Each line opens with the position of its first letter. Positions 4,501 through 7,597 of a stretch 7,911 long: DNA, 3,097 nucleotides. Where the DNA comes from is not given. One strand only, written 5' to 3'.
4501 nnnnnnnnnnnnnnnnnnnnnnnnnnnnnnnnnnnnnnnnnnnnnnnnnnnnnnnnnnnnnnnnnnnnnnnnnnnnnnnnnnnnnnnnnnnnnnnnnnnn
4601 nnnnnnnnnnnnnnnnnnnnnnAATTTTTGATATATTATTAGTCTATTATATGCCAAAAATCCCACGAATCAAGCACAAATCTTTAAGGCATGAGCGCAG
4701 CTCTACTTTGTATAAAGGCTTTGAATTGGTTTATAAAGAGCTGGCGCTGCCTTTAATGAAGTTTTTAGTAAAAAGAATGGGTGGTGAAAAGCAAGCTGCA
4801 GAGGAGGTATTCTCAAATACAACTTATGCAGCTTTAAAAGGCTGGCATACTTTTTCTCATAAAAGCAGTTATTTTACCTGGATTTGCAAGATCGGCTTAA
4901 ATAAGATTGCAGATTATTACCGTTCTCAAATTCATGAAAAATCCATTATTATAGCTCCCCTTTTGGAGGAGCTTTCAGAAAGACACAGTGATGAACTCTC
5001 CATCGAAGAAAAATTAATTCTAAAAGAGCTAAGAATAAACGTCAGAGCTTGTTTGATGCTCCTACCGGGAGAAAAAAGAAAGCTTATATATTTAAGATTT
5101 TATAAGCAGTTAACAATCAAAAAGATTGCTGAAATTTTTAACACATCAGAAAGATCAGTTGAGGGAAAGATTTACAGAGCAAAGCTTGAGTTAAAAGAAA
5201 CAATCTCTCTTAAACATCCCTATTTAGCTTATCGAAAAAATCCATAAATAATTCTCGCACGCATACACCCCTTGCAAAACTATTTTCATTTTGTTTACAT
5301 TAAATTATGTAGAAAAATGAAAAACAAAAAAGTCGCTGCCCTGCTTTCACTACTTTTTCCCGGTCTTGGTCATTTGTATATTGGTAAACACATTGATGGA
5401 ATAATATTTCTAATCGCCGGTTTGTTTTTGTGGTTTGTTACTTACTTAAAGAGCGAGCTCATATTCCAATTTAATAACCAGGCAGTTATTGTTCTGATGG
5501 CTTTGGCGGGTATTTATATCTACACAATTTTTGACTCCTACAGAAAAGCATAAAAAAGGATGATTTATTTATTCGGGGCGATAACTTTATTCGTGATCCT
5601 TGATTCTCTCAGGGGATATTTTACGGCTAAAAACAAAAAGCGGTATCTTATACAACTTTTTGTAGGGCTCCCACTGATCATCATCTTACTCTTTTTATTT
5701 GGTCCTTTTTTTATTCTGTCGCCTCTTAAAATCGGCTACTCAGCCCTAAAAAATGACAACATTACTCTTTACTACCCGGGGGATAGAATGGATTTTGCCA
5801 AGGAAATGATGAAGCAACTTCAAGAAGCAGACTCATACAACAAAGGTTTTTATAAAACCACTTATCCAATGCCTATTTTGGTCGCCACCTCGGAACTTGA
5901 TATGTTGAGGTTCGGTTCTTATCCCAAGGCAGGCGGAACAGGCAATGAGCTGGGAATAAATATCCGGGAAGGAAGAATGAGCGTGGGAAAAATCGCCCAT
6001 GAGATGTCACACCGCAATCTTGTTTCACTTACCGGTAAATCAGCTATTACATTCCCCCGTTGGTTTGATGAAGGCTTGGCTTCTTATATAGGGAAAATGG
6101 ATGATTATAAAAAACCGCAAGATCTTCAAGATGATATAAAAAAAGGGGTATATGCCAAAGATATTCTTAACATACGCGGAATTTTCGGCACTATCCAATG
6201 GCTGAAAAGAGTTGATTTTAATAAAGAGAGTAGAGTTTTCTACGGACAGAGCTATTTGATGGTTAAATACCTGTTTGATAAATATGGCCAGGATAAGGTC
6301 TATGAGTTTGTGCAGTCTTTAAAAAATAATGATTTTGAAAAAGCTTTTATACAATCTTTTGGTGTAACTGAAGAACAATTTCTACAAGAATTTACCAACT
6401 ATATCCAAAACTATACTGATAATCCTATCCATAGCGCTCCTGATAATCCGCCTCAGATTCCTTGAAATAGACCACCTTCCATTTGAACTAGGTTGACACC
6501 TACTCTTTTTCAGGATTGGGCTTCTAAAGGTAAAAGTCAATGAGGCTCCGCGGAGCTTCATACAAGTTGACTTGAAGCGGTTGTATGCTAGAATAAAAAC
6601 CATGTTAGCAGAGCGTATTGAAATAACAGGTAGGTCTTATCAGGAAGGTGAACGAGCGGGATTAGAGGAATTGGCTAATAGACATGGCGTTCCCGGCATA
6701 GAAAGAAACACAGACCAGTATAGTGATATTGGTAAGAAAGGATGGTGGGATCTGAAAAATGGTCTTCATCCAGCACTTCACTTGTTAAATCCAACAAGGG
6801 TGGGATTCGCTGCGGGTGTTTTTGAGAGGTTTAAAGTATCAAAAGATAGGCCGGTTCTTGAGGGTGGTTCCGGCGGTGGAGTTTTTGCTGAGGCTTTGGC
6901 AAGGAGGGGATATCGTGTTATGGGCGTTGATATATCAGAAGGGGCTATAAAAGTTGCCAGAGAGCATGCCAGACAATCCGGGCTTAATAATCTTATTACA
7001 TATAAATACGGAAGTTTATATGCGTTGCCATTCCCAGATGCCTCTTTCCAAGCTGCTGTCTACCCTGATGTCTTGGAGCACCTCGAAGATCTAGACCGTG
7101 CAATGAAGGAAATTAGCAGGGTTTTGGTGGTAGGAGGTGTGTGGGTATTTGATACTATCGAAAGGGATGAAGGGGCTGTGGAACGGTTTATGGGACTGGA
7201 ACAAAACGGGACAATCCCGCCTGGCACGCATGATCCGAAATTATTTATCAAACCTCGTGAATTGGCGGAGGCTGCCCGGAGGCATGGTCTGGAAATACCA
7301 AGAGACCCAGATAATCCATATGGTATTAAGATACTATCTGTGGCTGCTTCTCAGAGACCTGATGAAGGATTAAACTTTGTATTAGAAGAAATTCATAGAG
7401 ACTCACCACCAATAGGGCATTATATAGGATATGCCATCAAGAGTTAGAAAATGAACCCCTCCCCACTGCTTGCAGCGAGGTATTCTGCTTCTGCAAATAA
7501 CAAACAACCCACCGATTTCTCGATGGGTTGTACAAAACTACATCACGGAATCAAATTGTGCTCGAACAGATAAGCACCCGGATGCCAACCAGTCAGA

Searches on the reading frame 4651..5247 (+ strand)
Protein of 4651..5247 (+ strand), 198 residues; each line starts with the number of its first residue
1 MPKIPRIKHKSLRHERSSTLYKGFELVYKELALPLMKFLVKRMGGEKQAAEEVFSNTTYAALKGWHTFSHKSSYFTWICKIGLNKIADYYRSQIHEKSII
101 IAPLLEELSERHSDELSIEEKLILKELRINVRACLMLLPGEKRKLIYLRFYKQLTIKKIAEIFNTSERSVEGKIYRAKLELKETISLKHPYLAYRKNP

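Call 3: search_protein_families(library=pfam, proteins=[window:4651-5247:+], max_evalue=0.01)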
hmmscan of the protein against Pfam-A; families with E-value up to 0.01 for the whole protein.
window:4651-5247:+ (198 aa): 4 families
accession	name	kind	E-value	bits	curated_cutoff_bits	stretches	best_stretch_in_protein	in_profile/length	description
PF08281.18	Sigma70_r4_2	-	9.5e-11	41.6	25.7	1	130-181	3-54/54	Sigma-70, region 4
PF04542.20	Sigma70_r2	-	2.8e-07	30.7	24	1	33-93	6-68/71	Sigma-70 region 2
PF04545.22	Sigma70_r4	-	2.9e-06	27.1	24.1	1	135-170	2-37/50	Sigma-70, region 4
PF07638.17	Sigma70_ECF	-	0.0049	17.2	21.1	1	119-174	118-172/185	ECF sigma factor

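Call 4: search_protein_families(library=ncbifam, proteins=[window:4651-5247:+], max_evalue=0.01)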
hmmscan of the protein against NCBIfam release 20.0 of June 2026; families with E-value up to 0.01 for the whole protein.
window:4651-5247:+ (198 aa): 73 families (the best 25 are shown)
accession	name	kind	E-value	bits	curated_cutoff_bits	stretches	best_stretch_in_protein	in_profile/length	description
NF006930.0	PRK09415.1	subfamily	1.2e-20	74.1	198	1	46-185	39-175/179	RNA polymerase factor sigma C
TIGR02937.1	sigma70-ECF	superfamily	1.8e-19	69.9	42.9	1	32-183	10-163/165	sigma-70 family RNA polymerase sigma factor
TIGR02950.1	SigM_subfam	subfamily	5.4e-18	65.3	147.95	1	25-184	3-157/159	RNA polymerase sigma factor, SigM family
TIGR02985.1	Sig70_bacteroi1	subfamily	9.9e-18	64.9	126.4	1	23-184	2-161/162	RNA polymerase sigma-70 factor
NF009166.1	PRK12513.1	equivalog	1.5e-17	64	206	1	22-186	22-187/193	RNA polymerase sigma factor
TIGR02952.1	Sig70_famx2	equivalog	6e-14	52.3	206.45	1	24-182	13-167/170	ECF subfamily RNA polymerase sigma factor, BldN family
NF009174.0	PRK12522.1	equivalog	7.1e-14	52.2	217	1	42-185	22-167/175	RNA polymerase sigma factor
TIGR02989.1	Sig-70_gvs1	subfamily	8.8e-14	51.7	124.55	1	35-183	14-156/158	RNA polymerase sigma-70 factor, Rhodopirellula/Verrucomicrobium family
TIGR02954.1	Sig70_famx3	hypoth_equivalog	7.3e-13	48.6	188.5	1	46-185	39-167/170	RNA polymerase sigma-70 factor, TIGR02954 family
NF004113.0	PRK05602.1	equivalog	9.1e-13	48.3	208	1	33-186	55-202/211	RNA polymerase sigma factor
NF008891.0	PRK11924.1-5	subfamily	1.1e-12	48.4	259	1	46-190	26-168/171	RNA polymerase sigma factor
NF009182.0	PRK12530.1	subfamily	1.1e-12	47.9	264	2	33-107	20-91/193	RNA polymerase sigma factor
NF007215.0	PRK09637.1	equivalog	4.4e-12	46.4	212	1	26-185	5-154/181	RNA polymerase sigma factor SigZ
NF008888.0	PRK11922.1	equivalog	1.9e-11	44.1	204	1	48-186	55-197/231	RNA polymerase sigma factor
NF007220.0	PRK09639.1-5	equivalog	2.5e-11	43.7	260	1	24-185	5-164/181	RNA polymerase sigma factor SigX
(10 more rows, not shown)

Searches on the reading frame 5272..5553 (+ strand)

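Call 3: search_protein_families(library=pfam, proteins=[window:5272-5553:+], max_evalue=0.01)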
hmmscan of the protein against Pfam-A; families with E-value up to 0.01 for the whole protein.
window:5272-5553:+ (93 aa): 2 families
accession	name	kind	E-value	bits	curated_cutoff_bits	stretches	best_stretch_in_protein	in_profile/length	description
PF20382.3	DUF6677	-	1.5e-06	29.2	24.3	1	21-76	1-56/116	Family of unknown function (DUF6677)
PF05154.21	TM2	-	0.00015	22.4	27.9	1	16-55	2-44/51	TM2 domain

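Call 4: search_protein_families(library=ncbifam, proteins=[window:5272-5553:+], max_evalue=0.01)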
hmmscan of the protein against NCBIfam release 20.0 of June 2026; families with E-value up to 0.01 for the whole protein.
window:5272-5553:+ (93 aa): 0 families

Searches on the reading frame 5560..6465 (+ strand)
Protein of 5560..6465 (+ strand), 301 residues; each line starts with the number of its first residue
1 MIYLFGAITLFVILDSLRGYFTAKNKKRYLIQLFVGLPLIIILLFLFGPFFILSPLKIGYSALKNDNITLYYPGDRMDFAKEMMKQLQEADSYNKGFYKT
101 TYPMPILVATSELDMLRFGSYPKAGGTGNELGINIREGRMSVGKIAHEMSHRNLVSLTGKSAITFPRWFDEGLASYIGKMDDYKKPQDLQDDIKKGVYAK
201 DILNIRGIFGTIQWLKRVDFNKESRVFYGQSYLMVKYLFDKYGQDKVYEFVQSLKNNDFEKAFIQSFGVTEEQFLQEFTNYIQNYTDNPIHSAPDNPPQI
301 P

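Call 3: search_protein_families(library=pfam, proteins=[window:5560-6465:+], max_evalue=0.01)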
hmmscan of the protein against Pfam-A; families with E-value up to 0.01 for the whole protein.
window:5560-6465:+ (301 aa): 2 families
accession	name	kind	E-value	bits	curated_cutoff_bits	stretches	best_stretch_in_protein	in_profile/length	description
PF13485.12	Peptidase_MA_2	-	7.4e-12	45.9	32.4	1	137-283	60-200/201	Peptidase MA superfamily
PF01752.23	Peptidase_M9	-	0.00044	20.1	26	1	167-280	189-288/289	Collagenase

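Call 4: search_protein_families(library=ncbifam, proteins=[window:5560-6465:+], max_evalue=0.01)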
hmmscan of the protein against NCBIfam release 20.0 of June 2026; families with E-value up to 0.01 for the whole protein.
window:5560-6465:+ (301 aa): 1 family
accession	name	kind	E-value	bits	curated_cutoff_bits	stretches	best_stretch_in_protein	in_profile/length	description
NF033876.2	flagella_HExxH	equivalog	1.5e-09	37.8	205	1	145-283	133-264/384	flagellinolysin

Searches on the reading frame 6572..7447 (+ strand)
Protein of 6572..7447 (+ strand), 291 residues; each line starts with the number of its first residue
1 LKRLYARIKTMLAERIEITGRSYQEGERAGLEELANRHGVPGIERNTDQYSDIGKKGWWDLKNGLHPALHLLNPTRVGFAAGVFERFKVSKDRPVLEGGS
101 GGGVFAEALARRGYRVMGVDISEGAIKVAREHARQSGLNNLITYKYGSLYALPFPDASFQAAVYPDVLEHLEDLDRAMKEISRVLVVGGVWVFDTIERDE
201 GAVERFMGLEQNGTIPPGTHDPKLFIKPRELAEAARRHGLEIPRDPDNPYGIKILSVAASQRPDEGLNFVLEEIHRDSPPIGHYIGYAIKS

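Call 3: search_protein_families(library=pfam, proteins=[window:6572-7447:+], max_evalue=0.01)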
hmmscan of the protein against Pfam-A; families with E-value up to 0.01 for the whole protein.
window:6572-7447:+ (291 aa): 9 families
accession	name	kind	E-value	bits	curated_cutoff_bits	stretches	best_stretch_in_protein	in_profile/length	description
PF08241.18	Methyltransf_11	-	1.6e-23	83.6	21.2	1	96-193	1-95/95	Methyltransferase domain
PF13649.12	Methyltransf_25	-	1.6e-19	70.8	27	1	95-189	1-97/97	Methyltransferase domain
PF13847.12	Methyltransf_31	-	4e-15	56.2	27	1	91-197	3-113/145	Methyltransferase domain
PF13489.12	Methyltransf_23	-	2.4e-13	50.6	27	1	91-242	22-161/164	Methyltransferase domain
PF08242.18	Methyltransf_12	-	1.4e-11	45.4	30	1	96-190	1-97/98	Methyltransferase domain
PF01209.24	Ubie_methyltran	-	3.5e-08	33.5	20.1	1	109-192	68-150/233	ubiE/COQ5 methyltransferase family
PF05724.17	TPMT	-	0.00091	19.4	26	1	95-135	41-82/218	Thiopurine S-methyltransferase (TPMT)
PF05175.20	MTS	-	0.0062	16.6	23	1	85-150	25-91/170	Methyltransferase small domain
PF06325.19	PrmA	-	0.0099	15.8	22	0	89-142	159-213/296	Ribosomal protein L11 methyltransferase (PrmA)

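Call 4: search_protein_families(library=ncbifam, proteins=[window:6572-7447:+], max_evalue=0.01)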
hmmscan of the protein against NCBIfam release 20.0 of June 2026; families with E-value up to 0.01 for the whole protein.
window:6572-7447:+ (291 aa): 44 families (the best 25 are shown)
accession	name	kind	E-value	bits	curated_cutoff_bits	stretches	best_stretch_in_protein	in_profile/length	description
TIGR01983.1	UbiG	equivalog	6.8e-31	107.3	102.95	1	50-242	5-202/228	bifunctional 2-polyprenyl-6-hydroxyphenol methylase/3-demethylubiquinol 3-O-methyltransferase UbiG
NF045667.1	MTase_DVU1556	equivalog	1.4e-13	50.8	155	1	85-202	16-129/213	DVU_1556 family methyltransferase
NF047649.1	MTase_UXPK_star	exception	1.3e-11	44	460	1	94-191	80-179/283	methyltransferase/UXPK-star double selenoprotein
NF001244.0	PRK00216.1-5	equivalog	2.1e-11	43.6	216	1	97-210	54-171/236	bifunctional demethylmenaquinone methyltransferase/2-methoxy-6-polyprenyl-1,4-benzoquinol methylase UbiE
NF045649.1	2X_seleno_MduS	exception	2.3e-11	43.3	380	1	79-194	29-148/338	methyltransferase domain-containing selenoprotein MduS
NF043040.1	corrin_prot_MT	hypoth_equivalog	2.6e-11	43.4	180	1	90-192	40-146/216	corrinoid protein-associated methyltransferase CpaM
TIGR01934.1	MenG_MenH_UbiE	subfamily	2.8e-11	43.2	158.35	1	85-206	33-155/223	ubiquinone/menaquinone biosynthesis methyltransferase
NF008823.0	PRK11873.1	subfamily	6e-10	39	263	1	94-191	80-179/272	arsenite methyltransferase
NF041537.1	ArsM_AhpD_UU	exception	8.1e-10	38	510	1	88-192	73-179/345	arsenite methyltransferase/AhpD domain selenoprotein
NF041675.1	sarc_dimgly_tmase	equivalog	8.5e-10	39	550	1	88-195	63-172/278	sarcosine/dimethylglycine N-methyltransferase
TIGR02021.1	BchM-ChlM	equivalog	9.8e-10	38.2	158.9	1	93-175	56-135/218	magnesium protoporphyrin IX methyltransferase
NF001241.0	PRK00216.1-2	equivalog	2.5e-09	37.1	327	1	86-192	46-146/231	demethylmenaquinone methyltransferase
NF041255.1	mycofact_MftM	equivalog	2.5e-09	36.9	200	1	89-184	137-232/289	mycofactocin oligosaccharide methyltransferase MftM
NF040539.1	AST_met_ArsM_2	exception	1.1e-08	35.2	240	1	89-193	54-163/262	putative arsinothricin biosynthesis methyltransferase ArsM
NF045882.1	PLipidMtase_Leg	equivalog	1.6e-08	34.6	390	1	90-207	41-157/207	phospholipid N-methyltransferase PmtA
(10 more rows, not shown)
